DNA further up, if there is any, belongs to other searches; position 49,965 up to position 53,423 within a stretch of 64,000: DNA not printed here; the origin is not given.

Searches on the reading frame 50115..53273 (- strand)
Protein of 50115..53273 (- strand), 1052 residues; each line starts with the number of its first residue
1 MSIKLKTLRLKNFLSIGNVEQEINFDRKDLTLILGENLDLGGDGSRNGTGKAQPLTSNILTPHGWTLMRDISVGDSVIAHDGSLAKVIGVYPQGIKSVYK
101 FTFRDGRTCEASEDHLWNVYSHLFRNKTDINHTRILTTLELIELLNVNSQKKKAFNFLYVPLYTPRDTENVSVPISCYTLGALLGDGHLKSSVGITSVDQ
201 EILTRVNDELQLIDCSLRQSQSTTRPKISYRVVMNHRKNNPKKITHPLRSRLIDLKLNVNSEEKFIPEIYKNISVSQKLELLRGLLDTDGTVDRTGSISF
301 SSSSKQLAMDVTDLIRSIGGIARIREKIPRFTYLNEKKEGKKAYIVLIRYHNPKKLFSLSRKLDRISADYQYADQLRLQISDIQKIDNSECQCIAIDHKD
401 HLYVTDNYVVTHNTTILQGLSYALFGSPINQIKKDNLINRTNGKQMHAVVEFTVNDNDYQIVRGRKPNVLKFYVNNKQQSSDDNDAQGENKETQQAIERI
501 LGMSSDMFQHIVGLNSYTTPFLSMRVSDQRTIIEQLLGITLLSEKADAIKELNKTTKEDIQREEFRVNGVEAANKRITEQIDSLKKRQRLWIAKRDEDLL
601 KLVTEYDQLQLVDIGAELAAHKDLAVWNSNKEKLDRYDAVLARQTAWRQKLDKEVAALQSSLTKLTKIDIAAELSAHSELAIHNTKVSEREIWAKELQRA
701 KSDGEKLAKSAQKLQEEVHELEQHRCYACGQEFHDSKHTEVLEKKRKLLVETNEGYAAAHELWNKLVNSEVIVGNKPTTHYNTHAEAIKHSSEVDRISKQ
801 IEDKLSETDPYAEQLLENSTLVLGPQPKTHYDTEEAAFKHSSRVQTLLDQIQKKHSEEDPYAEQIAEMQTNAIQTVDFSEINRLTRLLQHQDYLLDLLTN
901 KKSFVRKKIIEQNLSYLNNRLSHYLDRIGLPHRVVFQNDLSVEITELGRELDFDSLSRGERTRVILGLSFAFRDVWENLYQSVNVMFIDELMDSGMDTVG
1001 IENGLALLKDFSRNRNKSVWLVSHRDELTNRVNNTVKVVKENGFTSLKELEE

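Call 6: search_protein_families(library=pfam, proteins=[window:50115-53273:-], max_evalue=0.01)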
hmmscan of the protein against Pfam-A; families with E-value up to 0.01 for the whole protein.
window:50115-53273:- (1052 aa): 3 families
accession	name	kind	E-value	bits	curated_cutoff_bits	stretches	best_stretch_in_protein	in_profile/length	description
PF14528.11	LAGLIDADG_3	-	1.5e-10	41.7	22.5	1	277-348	2-68/82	LAGLIDADG-like domain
PF02463.25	SMC_N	-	2.9e-06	27.3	40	1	432-1043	59-217/220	RecF/RecN/SMC N terminal domain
PF05203.21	Hom_end_hint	-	0.0004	20.9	32.1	1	69-168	19-109/228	Hom_end-associated Hint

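Call 7: search_protein_families(library=phrogs, proteins=[window:50115-53273:-], max_evalue=0.01)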
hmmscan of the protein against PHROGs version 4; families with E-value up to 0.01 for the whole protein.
window:50115-53273:- (1052 aa): 7 families
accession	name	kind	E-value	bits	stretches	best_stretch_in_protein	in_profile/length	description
phrog_77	-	DNA, RNA and nucleotide metabolism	2.7e-89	301.9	2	414-1049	334-954/967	SbcC-like subunit of palindrome specific endonuclease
phrog_19299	-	head and packaging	1.7e-38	133.5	1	46-417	26-389/702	terminase large subunit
phrog_36964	-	head and packaging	8.8e-36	124.3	1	50-427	90-450/890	terminase large subunit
phrog_510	-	DNA, RNA and nucleotide metabolism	9.8e-24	85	1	47-311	400-646/667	DNA primase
phrog_15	-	head and packaging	2.5e-21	76.8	1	49-323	76-350/1330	terminase large subunit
phrog_50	-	DNA, RNA and nucleotide metabolism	1.4e-15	58.3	1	45-211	81-216/570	DnaC-like helicase loader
phrog_21388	-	DNA, RNA and nucleotide metabolism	1.8e-15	58.1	2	411-486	45-124/126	exonuclease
